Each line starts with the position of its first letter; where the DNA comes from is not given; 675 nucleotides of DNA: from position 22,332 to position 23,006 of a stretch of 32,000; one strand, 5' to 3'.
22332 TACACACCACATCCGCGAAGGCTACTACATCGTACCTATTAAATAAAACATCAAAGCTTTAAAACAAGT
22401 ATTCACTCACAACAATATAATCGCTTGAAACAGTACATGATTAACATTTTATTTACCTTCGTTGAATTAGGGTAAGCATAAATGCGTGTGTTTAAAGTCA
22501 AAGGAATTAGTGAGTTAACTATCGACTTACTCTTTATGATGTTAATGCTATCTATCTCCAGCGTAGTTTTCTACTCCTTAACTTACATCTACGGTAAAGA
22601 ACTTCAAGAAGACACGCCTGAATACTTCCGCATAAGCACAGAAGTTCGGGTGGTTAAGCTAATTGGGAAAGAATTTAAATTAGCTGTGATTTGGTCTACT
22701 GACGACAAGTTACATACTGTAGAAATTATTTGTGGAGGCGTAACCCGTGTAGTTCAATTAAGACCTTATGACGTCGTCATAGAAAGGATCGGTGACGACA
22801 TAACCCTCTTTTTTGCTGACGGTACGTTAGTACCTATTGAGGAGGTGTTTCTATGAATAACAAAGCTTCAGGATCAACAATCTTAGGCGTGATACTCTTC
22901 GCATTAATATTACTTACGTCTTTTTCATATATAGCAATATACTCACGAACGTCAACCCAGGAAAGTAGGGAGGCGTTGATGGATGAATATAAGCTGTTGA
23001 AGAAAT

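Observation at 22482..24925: Orphan pilin-like gene coupled to a 690-aa unrecognisable surface protein, with no assembly machinery nearby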

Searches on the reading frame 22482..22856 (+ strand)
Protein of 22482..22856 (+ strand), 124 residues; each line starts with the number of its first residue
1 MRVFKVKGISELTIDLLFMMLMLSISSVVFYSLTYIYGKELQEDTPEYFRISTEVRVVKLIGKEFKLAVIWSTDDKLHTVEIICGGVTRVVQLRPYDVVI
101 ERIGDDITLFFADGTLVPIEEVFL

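Call 4: search_protein_families(library=pfam, proteins=[window:22482-22856:+], max_evalue=0.1)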
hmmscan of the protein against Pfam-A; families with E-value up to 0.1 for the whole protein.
window:22482-22856:+ (124 aa): 0 families

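Call 10: find_homologous_proteins(query=window:22482-22856:+, max_evalue=0.01)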
Query window:22482-22856:+ (124 aa): 4 proteins with E <= 0.01 among 7 candidates.
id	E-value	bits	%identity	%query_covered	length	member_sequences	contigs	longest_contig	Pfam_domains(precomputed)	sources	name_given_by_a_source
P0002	3.4e-72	258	100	100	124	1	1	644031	-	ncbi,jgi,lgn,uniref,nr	ncbi:MAG: hypothetical protein B7O98_02315 [Zestosphaera tikiterensis]|uniref:Uncharacterized protei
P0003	5.4e-67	241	94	100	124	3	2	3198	-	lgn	-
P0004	2.2e-53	198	76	100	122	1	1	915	-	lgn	-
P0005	5.7e-35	138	59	95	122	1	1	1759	-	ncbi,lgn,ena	-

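Call 11: find_encoding_contigs(protein=P0005, flank=10000)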
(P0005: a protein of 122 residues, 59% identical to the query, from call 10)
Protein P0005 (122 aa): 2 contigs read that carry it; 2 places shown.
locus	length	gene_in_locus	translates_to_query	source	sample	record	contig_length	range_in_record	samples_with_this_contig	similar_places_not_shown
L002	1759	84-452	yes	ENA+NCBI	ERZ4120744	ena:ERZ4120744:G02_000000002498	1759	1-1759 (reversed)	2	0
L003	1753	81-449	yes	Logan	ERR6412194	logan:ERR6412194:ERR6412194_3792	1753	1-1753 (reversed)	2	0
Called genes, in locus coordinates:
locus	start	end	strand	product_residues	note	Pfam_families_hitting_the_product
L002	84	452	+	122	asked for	-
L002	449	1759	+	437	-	?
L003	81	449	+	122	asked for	-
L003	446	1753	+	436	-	?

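Call 12: find_encoding_contigs(protein=P0003, flank=10000)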
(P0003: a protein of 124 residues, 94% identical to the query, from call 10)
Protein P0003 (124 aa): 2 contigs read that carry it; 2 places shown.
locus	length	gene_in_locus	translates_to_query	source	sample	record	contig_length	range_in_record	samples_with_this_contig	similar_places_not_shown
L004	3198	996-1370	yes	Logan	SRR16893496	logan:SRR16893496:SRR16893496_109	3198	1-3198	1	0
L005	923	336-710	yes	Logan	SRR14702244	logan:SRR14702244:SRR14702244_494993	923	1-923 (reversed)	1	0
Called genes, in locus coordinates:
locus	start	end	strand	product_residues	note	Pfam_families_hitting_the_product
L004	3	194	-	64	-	?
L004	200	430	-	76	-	PF04410:Gar1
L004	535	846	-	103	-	PF01922:SRP19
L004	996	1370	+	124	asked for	-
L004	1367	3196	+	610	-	?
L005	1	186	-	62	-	?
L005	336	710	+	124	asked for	-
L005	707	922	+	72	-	?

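Call 13: find_encoding_contigs(protein=P0004, flank=10000)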
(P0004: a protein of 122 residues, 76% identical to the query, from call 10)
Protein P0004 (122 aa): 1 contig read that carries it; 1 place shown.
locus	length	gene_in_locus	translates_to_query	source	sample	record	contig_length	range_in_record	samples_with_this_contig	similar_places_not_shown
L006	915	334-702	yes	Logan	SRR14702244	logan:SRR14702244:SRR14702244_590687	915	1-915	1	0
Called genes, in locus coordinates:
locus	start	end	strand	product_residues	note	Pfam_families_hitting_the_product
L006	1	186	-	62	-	?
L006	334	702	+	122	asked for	-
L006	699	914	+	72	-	?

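Call 23: search_solved_structures(query=window:22482-22856:+, max_evalue=10)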
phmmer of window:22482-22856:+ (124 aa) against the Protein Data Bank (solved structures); distinct sequences matched with E-value up to 10: 3.
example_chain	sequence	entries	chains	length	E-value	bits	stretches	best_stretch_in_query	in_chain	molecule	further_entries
9m2s_R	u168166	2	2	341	0.26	15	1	9-84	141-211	Trace amine-associated receptor 13c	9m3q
5lpn_A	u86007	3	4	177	0.65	13.7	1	11-81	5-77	Ras-related protein Rab-10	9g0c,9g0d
5szj_A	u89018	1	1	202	0.87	13.3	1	11-81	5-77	Ras-related protein Rab-10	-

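Call 25: search_protein_families(library=ncbifam, proteins=[window:22482-22856:+], max_evalue=0.1)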
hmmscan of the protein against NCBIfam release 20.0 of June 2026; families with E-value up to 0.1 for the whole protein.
window:22482-22856:+ (124 aa): 0 families

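Call 26: search_protein_families(library=phrogs, proteins=[window:22482-22856:+], max_evalue=0.1)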
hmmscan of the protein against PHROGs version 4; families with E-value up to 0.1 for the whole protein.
window:22482-22856:+ (124 aa): 1 family
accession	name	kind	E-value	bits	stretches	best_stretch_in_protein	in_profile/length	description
phrog_7943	-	moron, auxiliary metabolic gene and host takeover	0.043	14.9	0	14-29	6-21/61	membrane protein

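Call 76: search_solved_structures(query=A10, max_evalue=10)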
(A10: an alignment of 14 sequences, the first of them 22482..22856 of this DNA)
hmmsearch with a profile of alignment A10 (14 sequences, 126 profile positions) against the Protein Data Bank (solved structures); distinct sequences matched with E-value up to 10: 10.
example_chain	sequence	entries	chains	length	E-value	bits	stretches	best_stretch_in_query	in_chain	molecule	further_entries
6jow_A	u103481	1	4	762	0.17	15.3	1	53-114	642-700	Beta-galactosidase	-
3gbd_A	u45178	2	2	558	0.39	14.1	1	42-99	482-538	Sucrose isomerase SmuA from Protaminobacter rubrum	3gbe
1m53_A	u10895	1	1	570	0.62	13.4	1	42-94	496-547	Isomaltulose Synthase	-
4hp5_A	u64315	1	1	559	0.68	13.3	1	43-99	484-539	Sucrose isomerase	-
4hph_A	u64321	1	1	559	0.68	13.3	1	43-99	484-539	Sucrose isomerase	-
4hox_A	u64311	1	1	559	0.68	13.3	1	43-99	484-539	Sucrose isomerase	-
4hoz_A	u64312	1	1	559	0.7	13.3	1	43-99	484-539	Sucrose isomerase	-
4how_A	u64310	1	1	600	0.75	13.2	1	43-99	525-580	Sucrose isomerase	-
6g4q_B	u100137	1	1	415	0.92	12.9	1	49-115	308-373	Succinate--CoA ligase [ADP-forming] subunit beta, mitochondrial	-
9swj_D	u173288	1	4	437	1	12.8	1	49-115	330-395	Succinate--CoA ligase [ADP-forming] subunit beta, mitochondrial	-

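Call 78: predict_structure(alignment_id=A2)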
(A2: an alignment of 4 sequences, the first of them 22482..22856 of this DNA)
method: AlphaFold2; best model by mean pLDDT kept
length: 124 residues; sequences in the alignment: 4
mean_pLDDT: 66.1   pTM: 0.52
mean pLDDT of the five models: 66.1, 58.6, 56.6, 49.8, 39.8
residues with pLDDT >= 90: 0; 70-90: 67; 50-70: 32; < 50: 25
segments of 3 or more residues with pLDDT < 50: 1-9, 37-51
pLDDT, mean of each block of 10 residues (from residue 1): 41 55 56 51 42 72 78 83 79 80 73 80 68
secondary structure, 60 per line:
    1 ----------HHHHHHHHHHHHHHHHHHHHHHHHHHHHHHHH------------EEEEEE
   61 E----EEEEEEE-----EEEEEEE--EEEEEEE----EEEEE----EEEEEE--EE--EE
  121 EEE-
elements in order: H11-42 E55-61 E66-72 E78-84 E87-93 E98-102 E107-112 E119-123

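Call 81: fold_search(model_id=the predicted structure, library=pdb)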
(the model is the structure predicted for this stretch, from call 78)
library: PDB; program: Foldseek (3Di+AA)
matches with E <= 10: 1046; with E <= 0.001: 0
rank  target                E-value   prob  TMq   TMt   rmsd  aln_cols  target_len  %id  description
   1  7skp_B                2.3e-02  1.00  0.42  0.66   2.3        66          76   17  De novo synthetic protein DIG14 (tetragonal space group) (released 2022-10-12)
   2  7lnp_A                4.3e-02  0.97  0.34  0.09   4.8        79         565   14  Structure of the exo-alpha-L-galactosidase BpGH29 (D264N mutant) from Bacteroides plebeius in complex with paranitroph (released 2022-02-09)
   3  7lnp_D                4.5e-02  0.96  0.34  0.10   4.8        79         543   14  Structure of the exo-alpha-L-galactosidase BpGH29 (D264N mutant) from Bacteroides plebeius in complex with paranitroph (released 2022-02-09)
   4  7skp_A                4.8e-02  1.00  0.42  0.72   2.2        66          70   17  De novo synthetic protein DIG14 (tetragonal space group) (released 2022-10-12)
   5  7lk7                  5.4e-02  0.96  0.32  0.09   4.5        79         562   13  Structure of the Exo-alpha-L-galactosidase BpGH29 from Bacteroides plebeius in complex with L-galactose (released 2022-02-09)
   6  7skn_A                5.7e-02  1.00  0.33  0.54   2.6        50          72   16  De novo synthetic protein DIG8-CC (tetragonal space group) (released 2022-10-12)
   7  7lnp_E                6.4e-02  0.92  0.31  0.09   4.9        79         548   13  Structure of the exo-alpha-L-galactosidase BpGH29 (D264N mutant) from Bacteroides plebeius in complex with paranitroph (released 2022-02-09)
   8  7skn_B                7.6e-02  0.99  0.36  0.59   5.5        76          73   10  De novo synthetic protein DIG8-CC (tetragonal space group) (released 2022-10-12)
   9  7ljj                  8.6e-02  0.95  0.34  0.09   4.5        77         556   16  Structure of the Exo-alpha-L-galactosidase BpGH29 from Bacteroides plebeius (released 2022-02-09)
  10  7sko_B                9.1e-02  0.99  0.39  0.65   3.0        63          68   13  De novo synthetic protein DIG8-CC (orthogonal space group) (released 2022-10-12)
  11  7sko_D                9.1e-02  0.98  0.36  0.58   4.2        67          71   12  De novo synthetic protein DIG8-CC (orthogonal space group) (released 2022-10-12)
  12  3qbt_F                1.1e-01  0.66  0.34  0.31  15.9       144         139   11  Crystal structure of OCRL1 540-678 in complex with Rab8a:GppNHp (released 2011-03-23)
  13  7mwb_D                1.1e-01  0.57  0.26  0.11   6.3        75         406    7  ERAP1 binds peptide C-terminus of a SPF sequence (FKARKF) (released 2021-07-28)
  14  7snk                  1.1e-01  0.87  0.32  0.09   4.9        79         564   14  Structure of Bacple_01702, a GH29 family glycoside hydrolase (released 2022-10-05)
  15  7mwc_C                1.4e-01  0.82  0.32  0.12   5.3        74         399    4  ERAP1 binds peptide C-terminus of a LPF sequence (AAAAFKARKF) (released 2021-07-28)
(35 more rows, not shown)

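Call 82: search_protein_families(library=pfam, alignment_id=A10, max_evalue=1)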
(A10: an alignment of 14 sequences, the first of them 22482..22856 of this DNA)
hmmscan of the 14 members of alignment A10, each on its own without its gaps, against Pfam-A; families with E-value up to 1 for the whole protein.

A. member 1, window:22482-22856:+ (124 aa): 0 families

B. families by the number of members that match (of 14 scanned): 9 families
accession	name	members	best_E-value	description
PF21385.2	ACCA_BT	1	0.021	Acetyl-CoA carboxylase, BT domain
PF01679.22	Pmp3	1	0.022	Proteolipid membrane potential modulator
PF08533.16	Glyco_hydro_42C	1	0.04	Beta-galactosidase C-terminal domain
PF07313.18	AmiA-like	1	0.064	N-acetylmuramoyl-L-alanine amidase-like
PF14023.12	Bestrophin-like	1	0.081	Bestrophin-like domain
PF24170.1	Fn3-II_PB4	1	0.089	Straight fiber protein PB4 second Fn3-like domain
PF18429.6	DUF5609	1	0.15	Domain of unknown function (DUF5609)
PF20725.2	DUF6832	1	0.16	Domain of unknown function (DUF6832)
PF00408.26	PGM_PMM_IV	1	0.24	Phosphoglucomutase/phosphomannomutase, C-terminal domain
